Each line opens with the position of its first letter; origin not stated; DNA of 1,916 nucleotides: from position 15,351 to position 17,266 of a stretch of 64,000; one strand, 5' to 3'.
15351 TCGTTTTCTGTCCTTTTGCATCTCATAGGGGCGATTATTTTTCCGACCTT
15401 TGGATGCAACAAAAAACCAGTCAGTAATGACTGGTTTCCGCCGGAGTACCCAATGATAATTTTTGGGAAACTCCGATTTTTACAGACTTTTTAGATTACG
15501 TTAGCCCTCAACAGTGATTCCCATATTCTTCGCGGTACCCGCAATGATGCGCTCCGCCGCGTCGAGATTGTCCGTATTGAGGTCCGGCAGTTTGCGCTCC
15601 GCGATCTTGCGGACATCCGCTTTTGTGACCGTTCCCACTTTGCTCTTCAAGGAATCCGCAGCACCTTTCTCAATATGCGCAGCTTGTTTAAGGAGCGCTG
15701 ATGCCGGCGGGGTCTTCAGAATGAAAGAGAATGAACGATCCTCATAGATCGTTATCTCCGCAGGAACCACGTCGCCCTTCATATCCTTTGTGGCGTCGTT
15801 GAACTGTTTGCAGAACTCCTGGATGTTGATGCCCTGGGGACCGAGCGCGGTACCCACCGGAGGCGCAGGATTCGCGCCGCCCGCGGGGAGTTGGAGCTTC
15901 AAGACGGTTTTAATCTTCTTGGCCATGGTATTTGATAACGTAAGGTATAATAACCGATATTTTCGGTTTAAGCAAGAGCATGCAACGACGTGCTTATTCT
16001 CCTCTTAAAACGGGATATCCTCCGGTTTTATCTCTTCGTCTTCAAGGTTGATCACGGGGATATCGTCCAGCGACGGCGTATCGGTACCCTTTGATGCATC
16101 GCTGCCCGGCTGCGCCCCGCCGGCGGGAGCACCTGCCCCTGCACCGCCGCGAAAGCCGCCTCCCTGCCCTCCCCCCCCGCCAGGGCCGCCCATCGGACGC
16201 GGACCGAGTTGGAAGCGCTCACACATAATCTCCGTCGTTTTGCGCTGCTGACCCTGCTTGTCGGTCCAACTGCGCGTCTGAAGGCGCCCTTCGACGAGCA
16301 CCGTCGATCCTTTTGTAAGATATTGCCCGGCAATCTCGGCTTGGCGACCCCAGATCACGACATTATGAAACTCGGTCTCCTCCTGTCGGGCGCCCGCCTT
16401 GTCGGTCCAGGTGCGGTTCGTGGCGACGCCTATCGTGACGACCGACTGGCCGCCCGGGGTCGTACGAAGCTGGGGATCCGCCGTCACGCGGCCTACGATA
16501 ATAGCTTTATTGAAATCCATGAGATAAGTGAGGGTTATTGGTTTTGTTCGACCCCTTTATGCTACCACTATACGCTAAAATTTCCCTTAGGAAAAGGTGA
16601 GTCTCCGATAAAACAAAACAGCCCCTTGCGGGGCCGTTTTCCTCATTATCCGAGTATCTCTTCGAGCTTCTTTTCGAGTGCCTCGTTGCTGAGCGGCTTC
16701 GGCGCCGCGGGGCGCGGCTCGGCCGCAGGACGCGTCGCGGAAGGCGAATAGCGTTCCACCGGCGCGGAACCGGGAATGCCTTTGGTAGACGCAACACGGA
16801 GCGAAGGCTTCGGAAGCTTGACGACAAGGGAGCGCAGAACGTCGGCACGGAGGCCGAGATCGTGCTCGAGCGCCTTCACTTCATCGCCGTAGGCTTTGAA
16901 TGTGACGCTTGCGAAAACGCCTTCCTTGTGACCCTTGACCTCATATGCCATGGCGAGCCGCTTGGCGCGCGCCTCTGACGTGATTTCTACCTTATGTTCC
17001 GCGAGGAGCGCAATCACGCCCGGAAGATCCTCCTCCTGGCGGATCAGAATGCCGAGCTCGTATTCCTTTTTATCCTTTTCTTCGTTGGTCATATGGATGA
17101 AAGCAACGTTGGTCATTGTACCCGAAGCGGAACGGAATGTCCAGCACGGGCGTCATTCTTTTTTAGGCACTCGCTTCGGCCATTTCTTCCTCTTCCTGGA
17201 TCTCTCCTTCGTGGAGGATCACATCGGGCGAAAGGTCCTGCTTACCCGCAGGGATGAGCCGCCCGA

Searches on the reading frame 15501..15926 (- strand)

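Call 12: search_protein_families(library=pfam, proteins=[window:15501-15926:-], max_evalue=0.01)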
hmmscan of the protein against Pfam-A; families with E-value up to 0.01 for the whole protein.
window:15501-15926:- (141 aa): 2 families
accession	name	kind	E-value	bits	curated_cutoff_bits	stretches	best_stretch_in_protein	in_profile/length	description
PF03946.19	Ribosomal_L11_N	-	2.5e-28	98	32.9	1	9-66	1-58/58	Ribosomal protein L11, N-terminal domain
PF00298.24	Ribosomal_L11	-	2.8e-25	89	21.4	1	71-139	1-69/69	Ribosomal protein L11, RNA binding domain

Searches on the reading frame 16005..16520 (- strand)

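Call 12: search_protein_families(library=pfam, proteins=[window:16005-16520:-], max_evalue=0.01)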
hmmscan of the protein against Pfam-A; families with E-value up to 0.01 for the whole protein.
window:16005-16520:- (171 aa): 2 families
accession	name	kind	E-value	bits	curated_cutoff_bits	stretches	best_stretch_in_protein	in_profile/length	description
PF00436.31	SSB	-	1.4e-38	131.6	26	1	3-104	1-102/104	Single-strand binding protein family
PF22657.2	SSB_1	-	0.00034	21.2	27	1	4-86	1-81/91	Another single-strand binding protein family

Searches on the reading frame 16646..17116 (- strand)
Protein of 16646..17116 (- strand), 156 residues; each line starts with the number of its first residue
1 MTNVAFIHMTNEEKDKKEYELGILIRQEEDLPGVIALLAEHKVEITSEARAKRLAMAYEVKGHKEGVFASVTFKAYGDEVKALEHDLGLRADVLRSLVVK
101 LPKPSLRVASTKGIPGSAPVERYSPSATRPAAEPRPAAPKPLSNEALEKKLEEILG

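Call 12: search_protein_families(library=pfam, proteins=[window:16646-17116:-], max_evalue=0.01)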
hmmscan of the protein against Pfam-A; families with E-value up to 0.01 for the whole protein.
window:16646-17116:- (156 aa): 1 family
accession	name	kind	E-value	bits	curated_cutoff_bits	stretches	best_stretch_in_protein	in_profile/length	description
PF01250.22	Ribosomal_S6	-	2.2e-09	37.8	27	1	35-100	25-90/90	Ribosomal protein S6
